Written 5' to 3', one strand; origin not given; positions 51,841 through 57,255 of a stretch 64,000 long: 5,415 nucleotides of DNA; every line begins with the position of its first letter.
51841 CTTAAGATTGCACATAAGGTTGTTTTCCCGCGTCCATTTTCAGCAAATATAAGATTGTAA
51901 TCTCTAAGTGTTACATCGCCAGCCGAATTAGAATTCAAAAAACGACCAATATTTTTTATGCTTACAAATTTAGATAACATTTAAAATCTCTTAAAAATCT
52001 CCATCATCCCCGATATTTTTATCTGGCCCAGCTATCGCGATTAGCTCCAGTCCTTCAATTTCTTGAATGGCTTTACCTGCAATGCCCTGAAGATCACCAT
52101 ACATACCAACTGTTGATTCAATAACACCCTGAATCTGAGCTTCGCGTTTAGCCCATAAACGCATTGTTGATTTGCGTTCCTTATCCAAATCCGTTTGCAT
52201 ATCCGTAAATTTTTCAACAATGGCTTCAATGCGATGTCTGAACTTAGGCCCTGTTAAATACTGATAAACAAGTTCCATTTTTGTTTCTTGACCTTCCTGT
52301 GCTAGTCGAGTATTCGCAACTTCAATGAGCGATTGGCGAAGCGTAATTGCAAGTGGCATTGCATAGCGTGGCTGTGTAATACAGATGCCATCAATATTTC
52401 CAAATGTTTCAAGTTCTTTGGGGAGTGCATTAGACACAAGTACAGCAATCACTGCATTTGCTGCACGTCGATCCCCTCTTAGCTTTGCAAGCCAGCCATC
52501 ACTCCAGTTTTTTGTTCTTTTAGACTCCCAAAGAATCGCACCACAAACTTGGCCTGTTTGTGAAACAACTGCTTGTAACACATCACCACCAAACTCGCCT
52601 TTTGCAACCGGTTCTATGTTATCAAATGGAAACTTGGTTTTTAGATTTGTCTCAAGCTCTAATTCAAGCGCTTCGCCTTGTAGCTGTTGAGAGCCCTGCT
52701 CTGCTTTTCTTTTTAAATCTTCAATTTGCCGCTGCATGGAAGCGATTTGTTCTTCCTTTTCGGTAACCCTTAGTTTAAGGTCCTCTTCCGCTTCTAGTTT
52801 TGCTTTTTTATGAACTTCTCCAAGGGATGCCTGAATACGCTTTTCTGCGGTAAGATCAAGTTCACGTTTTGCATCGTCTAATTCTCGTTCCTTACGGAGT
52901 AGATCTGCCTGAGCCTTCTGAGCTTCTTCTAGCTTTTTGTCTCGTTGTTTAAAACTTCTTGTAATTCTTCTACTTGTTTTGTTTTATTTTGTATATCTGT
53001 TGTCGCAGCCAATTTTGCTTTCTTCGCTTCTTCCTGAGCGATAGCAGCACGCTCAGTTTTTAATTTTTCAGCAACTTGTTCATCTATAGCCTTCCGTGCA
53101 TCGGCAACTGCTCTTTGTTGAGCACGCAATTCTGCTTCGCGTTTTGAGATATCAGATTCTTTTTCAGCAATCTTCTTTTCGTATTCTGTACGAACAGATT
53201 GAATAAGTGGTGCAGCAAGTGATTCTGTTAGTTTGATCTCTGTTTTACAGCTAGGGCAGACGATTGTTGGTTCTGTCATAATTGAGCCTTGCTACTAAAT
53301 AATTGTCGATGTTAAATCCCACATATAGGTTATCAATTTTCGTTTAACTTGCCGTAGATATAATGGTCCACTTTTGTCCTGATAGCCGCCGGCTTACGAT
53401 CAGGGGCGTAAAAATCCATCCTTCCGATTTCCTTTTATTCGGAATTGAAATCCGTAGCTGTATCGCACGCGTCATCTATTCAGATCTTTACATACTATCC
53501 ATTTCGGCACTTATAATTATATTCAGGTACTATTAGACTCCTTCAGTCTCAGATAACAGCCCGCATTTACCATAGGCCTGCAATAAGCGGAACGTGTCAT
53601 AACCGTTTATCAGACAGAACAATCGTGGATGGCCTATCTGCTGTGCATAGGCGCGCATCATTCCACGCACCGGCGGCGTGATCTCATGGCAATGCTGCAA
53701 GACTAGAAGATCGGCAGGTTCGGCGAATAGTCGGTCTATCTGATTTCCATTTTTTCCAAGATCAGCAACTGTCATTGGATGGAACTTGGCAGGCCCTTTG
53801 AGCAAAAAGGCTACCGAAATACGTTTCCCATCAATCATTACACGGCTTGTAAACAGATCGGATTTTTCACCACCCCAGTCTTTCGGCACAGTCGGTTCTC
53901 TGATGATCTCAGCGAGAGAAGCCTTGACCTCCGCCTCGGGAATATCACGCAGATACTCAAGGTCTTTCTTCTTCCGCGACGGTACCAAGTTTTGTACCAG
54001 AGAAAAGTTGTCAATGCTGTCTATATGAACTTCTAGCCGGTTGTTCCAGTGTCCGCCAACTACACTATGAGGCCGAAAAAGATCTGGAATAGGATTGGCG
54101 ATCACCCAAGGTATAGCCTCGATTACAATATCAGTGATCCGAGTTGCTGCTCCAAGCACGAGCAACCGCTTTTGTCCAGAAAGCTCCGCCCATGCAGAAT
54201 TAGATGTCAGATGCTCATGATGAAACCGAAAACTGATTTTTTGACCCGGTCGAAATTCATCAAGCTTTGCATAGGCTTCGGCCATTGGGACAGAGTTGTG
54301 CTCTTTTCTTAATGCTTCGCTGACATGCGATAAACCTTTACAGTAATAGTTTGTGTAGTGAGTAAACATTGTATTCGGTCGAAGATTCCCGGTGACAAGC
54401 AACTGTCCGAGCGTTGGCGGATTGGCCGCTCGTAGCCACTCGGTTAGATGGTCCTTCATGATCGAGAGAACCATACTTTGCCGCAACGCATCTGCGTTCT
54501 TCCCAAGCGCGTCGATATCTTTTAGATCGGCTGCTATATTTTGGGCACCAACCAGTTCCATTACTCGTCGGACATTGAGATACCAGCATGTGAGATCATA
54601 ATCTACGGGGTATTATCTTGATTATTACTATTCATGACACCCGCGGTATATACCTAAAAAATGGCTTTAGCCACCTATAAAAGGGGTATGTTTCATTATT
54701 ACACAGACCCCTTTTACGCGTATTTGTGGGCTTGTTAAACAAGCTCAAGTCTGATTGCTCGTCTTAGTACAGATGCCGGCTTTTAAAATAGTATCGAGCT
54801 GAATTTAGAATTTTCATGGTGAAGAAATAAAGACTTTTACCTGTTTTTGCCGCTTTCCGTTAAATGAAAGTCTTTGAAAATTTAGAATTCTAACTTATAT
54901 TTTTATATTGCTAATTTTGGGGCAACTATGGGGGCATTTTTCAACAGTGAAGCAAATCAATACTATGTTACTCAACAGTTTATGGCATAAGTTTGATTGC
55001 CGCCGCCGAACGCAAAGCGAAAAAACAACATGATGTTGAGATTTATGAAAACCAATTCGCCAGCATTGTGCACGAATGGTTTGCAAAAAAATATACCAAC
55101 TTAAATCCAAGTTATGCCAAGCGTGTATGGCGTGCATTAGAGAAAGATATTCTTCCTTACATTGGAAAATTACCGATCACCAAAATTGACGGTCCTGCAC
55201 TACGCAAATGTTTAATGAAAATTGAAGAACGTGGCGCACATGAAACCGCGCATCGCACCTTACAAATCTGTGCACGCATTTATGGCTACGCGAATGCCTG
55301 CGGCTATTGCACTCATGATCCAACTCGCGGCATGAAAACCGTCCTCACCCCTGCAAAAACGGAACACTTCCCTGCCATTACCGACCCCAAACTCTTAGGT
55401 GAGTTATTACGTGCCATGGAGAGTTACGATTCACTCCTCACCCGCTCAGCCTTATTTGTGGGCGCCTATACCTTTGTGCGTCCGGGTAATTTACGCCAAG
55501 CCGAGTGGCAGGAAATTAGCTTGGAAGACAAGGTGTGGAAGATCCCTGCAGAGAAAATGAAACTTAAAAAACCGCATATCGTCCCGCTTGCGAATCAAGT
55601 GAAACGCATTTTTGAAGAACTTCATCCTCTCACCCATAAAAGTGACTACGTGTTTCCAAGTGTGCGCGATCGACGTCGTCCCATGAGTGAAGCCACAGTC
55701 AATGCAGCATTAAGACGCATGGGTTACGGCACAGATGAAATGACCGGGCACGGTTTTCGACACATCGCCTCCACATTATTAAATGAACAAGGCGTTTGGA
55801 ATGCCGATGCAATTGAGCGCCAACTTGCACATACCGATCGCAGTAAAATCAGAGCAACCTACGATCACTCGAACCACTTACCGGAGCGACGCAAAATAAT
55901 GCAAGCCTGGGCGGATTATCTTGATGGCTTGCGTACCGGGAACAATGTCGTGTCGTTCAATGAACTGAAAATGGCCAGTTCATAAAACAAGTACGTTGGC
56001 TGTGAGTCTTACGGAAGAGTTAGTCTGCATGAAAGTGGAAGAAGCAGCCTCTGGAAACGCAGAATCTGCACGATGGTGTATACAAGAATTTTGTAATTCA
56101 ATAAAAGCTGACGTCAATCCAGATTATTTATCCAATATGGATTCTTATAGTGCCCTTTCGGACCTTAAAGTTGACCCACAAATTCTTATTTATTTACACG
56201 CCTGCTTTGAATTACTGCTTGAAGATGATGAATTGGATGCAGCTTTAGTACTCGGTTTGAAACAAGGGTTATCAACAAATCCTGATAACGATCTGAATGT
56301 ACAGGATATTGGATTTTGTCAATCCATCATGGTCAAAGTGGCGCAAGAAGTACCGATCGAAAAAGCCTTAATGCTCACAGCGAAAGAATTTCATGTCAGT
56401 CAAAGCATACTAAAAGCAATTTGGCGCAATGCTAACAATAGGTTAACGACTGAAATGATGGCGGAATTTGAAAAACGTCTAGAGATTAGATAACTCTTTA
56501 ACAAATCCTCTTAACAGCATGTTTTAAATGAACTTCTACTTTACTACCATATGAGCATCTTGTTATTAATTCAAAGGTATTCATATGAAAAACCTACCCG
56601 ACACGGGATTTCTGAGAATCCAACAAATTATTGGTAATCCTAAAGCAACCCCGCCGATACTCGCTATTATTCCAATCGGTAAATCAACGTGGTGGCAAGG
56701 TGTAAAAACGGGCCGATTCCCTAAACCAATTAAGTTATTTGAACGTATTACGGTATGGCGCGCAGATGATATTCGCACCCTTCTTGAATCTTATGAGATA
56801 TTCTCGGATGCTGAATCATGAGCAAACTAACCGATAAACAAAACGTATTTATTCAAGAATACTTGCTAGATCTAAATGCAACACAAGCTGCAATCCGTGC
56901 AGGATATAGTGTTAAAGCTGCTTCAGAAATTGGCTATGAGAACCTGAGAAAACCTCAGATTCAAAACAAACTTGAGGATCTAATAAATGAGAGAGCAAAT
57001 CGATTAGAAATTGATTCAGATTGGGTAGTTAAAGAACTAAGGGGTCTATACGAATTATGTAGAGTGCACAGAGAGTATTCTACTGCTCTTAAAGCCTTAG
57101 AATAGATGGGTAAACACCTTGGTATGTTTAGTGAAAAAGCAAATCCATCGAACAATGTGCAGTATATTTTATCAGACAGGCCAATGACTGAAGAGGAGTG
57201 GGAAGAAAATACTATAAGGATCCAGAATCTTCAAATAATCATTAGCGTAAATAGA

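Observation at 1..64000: Unusually high density of pseudogenes and gene fragments, consistent with ongoing genome reduction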

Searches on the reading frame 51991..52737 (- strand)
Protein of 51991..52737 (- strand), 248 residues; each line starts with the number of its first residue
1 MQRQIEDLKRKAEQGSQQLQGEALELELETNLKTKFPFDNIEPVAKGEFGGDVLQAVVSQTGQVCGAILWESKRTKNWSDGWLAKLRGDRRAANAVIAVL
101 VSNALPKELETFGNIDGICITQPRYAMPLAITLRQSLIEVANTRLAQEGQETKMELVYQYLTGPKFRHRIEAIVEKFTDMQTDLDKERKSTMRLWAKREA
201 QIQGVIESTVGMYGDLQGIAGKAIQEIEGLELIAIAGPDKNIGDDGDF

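Call 10: search_protein_families(library=pfam, proteins=[window:51991-52737:-], max_evalue=0.01)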
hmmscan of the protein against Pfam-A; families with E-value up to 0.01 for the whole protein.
window:51991-52737:- (248 aa): 1 family
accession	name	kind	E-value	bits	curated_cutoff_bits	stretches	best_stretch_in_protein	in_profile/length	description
PF09903.14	DUF2130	-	3.4e-77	259.6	26.7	1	1-233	15-253/255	Uncharacterized protein conserved in bacteria (DUF2130)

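Call 59: search_protein_families(library=padloc, proteins=[window:51991-52737:-], max_evalue=0.001)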
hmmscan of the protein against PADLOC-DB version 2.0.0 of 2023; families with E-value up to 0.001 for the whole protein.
window:51991-52737:- (248 aa): 0 families

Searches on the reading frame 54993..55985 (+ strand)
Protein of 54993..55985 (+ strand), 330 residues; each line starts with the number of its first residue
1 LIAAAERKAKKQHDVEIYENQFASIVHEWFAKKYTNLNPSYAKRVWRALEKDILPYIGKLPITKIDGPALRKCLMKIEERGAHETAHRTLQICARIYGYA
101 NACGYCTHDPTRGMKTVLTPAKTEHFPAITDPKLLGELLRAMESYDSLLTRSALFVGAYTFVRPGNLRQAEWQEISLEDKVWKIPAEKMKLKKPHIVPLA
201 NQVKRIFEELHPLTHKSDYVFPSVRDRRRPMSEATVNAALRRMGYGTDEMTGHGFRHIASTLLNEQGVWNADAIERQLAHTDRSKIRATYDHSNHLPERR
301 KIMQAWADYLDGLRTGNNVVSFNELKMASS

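Call 10: search_protein_families(library=pfam, proteins=[window:54993-55985:+], max_evalue=0.01)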
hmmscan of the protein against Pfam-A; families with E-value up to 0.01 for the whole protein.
window:54993-55985:+ (330 aa): 3 families
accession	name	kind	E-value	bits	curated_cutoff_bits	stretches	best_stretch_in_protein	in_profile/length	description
PF22022.2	Phage_int_M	-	2.5e-27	95.4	27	1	22-115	1-94/96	Phage integrase central domain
PF00589.27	Phage_integrase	-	1.1e-24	87.6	27.1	1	136-294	9-169/172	Phage integrase family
PF14659.12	Phage_int_SAM_3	-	1.2e-06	29.1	22.6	1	22-73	2-53/58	Phage integrase, N-terminal SAM-like domain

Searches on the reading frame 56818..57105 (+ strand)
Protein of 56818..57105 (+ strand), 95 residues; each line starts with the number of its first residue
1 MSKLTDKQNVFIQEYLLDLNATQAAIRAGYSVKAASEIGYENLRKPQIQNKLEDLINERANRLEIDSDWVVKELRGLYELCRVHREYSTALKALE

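Call 10: search_protein_families(library=pfam, proteins=[window:56818-57105:+], max_evalue=0.01)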
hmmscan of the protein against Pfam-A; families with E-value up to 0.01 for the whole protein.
window:56818-57105:+ (95 aa): 1 family
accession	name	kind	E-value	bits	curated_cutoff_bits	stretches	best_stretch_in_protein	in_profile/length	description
PF03592.21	Terminase_2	-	8.3e-25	88.5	26.1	1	4-74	1-71/141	Terminase small subunit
